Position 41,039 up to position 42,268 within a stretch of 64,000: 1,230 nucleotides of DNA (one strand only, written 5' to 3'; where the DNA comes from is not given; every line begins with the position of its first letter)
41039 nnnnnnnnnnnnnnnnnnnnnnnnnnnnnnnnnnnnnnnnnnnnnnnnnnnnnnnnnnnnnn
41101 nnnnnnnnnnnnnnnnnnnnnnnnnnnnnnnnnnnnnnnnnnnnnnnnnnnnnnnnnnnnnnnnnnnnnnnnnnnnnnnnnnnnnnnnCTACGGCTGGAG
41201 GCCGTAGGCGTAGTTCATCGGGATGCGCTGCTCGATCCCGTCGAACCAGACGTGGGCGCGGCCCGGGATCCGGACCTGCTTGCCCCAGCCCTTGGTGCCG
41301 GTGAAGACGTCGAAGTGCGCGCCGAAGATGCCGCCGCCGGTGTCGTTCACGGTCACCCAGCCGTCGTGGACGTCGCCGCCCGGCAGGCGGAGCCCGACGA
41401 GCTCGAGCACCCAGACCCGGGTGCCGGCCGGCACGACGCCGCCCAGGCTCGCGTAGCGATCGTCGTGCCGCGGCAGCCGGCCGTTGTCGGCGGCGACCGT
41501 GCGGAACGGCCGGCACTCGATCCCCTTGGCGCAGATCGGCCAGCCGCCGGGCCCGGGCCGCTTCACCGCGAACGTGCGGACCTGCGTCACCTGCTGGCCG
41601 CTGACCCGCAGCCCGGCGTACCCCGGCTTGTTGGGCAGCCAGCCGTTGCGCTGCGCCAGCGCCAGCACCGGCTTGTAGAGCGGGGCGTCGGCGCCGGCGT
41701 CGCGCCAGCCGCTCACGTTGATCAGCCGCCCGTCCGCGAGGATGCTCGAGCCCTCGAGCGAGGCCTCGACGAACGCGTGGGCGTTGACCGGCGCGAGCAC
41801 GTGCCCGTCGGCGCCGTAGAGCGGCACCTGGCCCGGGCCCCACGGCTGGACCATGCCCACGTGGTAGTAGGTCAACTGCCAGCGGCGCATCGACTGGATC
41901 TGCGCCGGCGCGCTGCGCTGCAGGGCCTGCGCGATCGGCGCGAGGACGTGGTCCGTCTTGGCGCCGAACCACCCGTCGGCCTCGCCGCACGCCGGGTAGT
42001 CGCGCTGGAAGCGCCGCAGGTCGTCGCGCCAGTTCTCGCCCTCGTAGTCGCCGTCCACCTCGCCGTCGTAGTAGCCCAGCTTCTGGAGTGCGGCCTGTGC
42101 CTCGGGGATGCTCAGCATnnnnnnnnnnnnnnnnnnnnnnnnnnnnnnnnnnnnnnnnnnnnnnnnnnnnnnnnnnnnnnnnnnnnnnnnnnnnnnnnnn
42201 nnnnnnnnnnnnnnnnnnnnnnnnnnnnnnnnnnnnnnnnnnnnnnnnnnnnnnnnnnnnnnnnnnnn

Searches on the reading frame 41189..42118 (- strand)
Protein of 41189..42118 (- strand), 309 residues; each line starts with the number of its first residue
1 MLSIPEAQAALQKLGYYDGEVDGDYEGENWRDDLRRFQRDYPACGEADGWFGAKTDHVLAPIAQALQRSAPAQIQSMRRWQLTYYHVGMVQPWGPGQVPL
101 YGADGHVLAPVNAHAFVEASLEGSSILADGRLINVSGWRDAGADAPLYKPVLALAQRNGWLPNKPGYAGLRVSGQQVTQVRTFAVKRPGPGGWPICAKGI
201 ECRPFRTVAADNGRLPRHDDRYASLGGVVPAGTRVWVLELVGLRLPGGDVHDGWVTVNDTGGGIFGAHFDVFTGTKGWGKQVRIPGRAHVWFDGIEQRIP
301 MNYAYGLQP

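Call 12: search_protein_families(library=phrogs, proteins=[window:41189-42118:-], max_evalue=0.001)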
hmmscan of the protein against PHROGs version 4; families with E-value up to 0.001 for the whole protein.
window:41189-42118:- (309 aa): 0 families

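Call 31: search_protein_families(library=pfam, proteins=[window:41189-42118:-], max_evalue=0.01)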
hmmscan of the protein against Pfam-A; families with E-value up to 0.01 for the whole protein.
window:41189-42118:- (309 aa): 3 families
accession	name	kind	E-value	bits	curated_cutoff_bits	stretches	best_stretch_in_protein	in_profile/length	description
PF06725.17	3D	-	8.2e-07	29.6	23.8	1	228-276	9-52/72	3D domain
PF01471.23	PG_binding_1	-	1.1e-06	29.1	23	1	5-41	6-41/57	Putative peptidoglycan binding domain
PF08823.16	PG_binding_2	-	0.00012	22.7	21.1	1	6-38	20-51/74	Putative peptidoglycan binding domain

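Call 36: search_dna_similar(query=window:41189-42118:-, collection=phages, mode=protein, max_rows=15)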
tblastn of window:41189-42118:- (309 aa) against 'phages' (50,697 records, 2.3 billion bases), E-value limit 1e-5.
No match.

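Call 39: find_homologous_proteins(query=window:41189-42118:-)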
Query window:41189-42118:- (309 aa): 146 proteins with E <= 0.001 among 5734 candidates; the best 120 are listed.
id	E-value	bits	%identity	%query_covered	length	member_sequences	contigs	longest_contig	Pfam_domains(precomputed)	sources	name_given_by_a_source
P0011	8.9e-212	721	99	100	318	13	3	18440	PF06725.18,PF01471.24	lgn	-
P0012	2.0e-143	496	71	99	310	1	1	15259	PF06725.18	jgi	jgi:3D (Asp-Asp-Asp) domain-containing protein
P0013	7.3e-142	491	69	99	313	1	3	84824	PF06725.18,PF01471.24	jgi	jgi:hypothetical protein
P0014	2.7e-139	483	68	100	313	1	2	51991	PF06725.18,PF01471.24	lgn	-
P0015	1.7e-134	467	65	100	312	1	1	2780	PF06725.18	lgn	-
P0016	4.3e-128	446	62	99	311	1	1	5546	PF06725.18,PF01471.24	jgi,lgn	-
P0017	1.3e-124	434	65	99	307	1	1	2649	PF06725.18,PF01471.24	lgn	-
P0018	1.4e-124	434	63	100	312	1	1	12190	PF06725.18,PF01471.24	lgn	-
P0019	8.1e-116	405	60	99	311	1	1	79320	PF06725.18,PF01471.24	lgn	-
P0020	2.1e-112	394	57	100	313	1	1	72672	PF06725.18,PF01471.24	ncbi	-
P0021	6.0e-112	393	58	99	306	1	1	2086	PF06725.18,PF01471.24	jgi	jgi:hypothetical protein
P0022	5.8e-111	389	58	99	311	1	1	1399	PF06725.18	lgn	-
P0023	2.0e-110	388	56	99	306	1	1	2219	PF06725.18,PF01471.24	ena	-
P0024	5.0e-110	386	57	99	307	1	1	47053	PF06725.18,PF01471.24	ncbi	-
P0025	6.0e-109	383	57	99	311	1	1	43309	PF06725.18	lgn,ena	-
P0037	6.2e-100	353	53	99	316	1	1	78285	PF06725.18,PF01471.24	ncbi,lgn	-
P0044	6.5e-96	340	50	99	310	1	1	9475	PF06725.18,PF01471.24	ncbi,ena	-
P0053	2.3e-88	315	48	99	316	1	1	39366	PF06725.18,PF01471.24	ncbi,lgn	-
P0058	1.7e-85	306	46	99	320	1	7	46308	PF06725.18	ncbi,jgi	jgi:3D (Asp-Asp-Asp) domain-containing protein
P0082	9.9e-72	260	42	99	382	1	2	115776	PF06725.18,PF01471.24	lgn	-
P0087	2.5e-66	243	41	98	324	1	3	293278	PF01471.24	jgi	jgi:3D (Asp-Asp-Asp) domain-containing protein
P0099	1.5e-53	201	40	97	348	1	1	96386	PF06725.18,PF01471.24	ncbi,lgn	-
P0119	3.5e-48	183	41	83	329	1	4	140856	PF06725.18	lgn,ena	-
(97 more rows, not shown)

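Call 40: list_cluster_members(proteins=[P0020, P0024, P0037, P0053, P0099, P0087, P0119, P0082, P0058, P0044])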
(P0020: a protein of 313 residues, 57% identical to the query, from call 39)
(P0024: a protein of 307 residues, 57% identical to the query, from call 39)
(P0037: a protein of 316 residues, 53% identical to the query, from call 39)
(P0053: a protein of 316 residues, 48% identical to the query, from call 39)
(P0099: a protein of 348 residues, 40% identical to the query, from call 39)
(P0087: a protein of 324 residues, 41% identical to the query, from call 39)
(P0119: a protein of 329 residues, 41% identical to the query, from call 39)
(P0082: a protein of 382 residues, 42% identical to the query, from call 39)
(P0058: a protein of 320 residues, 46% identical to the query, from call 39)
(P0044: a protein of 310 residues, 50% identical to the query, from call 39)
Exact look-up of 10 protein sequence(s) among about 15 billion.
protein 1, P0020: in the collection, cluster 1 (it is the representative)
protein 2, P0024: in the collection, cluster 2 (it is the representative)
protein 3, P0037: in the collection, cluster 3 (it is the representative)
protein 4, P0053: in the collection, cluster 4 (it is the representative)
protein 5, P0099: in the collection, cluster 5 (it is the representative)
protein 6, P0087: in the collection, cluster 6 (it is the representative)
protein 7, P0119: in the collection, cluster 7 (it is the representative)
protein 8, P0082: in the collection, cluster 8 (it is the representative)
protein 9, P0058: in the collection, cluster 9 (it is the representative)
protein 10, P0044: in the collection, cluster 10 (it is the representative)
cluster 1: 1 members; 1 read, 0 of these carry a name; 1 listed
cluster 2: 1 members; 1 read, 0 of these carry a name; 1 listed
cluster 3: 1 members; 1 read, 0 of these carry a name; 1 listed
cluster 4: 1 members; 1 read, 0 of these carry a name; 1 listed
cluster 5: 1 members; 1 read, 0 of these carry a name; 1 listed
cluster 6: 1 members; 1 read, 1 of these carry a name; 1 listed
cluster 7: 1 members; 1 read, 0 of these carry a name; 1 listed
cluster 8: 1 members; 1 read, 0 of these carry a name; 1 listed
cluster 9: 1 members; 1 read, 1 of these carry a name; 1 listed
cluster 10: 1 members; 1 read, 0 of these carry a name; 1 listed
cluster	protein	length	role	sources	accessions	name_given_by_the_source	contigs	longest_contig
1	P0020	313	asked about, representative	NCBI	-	-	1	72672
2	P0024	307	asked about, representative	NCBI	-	-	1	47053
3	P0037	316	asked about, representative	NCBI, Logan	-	-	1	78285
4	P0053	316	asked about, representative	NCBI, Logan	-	-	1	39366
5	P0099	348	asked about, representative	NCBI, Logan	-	-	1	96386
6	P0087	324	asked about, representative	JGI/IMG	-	3D (Asp-Asp-Asp) domain-containing protein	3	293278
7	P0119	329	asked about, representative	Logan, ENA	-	-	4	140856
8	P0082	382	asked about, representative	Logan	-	-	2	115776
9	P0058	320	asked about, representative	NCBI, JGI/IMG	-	3D (Asp-Asp-Asp) domain-containing protein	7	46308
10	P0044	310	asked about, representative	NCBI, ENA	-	-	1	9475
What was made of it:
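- Tried and rejected: Cluster look-up gave no names (call 40).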

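Call 41: find_encoding_contigs(protein=P0087, flank=10000, max_places=1)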
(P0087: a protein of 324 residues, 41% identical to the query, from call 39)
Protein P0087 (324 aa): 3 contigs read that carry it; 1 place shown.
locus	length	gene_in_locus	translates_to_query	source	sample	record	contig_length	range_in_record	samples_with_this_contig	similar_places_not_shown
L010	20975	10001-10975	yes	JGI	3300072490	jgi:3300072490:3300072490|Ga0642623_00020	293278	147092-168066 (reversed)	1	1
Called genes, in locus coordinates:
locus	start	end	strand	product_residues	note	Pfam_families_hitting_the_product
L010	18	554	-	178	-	PF01844:HNH, PF14279:HNH_5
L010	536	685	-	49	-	-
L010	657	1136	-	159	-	-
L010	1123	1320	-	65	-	-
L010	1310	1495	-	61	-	-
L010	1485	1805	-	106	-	-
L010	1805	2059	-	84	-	-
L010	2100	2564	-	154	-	PF03412:Peptidase_C39 (weak), PF13529:Peptidase_C39_2 (weak)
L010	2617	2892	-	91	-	-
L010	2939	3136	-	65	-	-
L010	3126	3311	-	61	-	-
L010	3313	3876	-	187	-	PF00413:Peptidase_M10 (weak)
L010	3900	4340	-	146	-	-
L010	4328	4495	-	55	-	-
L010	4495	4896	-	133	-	-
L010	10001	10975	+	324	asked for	PF01471:PG_binding_1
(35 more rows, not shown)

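Call 42: find_encoding_contigs(protein=P0020, flank=10000, max_places=1)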
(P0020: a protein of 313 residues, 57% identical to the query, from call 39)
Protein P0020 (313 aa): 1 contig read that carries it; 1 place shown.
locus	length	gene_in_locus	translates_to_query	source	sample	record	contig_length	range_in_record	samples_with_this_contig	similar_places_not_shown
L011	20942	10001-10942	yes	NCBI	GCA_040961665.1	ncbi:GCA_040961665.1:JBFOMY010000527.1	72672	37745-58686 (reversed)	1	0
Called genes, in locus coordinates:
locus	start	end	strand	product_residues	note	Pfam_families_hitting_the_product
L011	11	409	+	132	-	-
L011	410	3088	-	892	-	-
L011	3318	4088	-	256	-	-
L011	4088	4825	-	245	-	-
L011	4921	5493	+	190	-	-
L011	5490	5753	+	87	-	-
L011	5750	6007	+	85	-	-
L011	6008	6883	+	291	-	PF00589:Phage_integrase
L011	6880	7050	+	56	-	-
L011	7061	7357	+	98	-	-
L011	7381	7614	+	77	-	-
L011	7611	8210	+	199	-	PF07799:DUF1643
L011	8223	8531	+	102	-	-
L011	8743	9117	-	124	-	-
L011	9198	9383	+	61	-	-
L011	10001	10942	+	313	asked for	PF01471:PG_binding_1, PF06725:3D (weak)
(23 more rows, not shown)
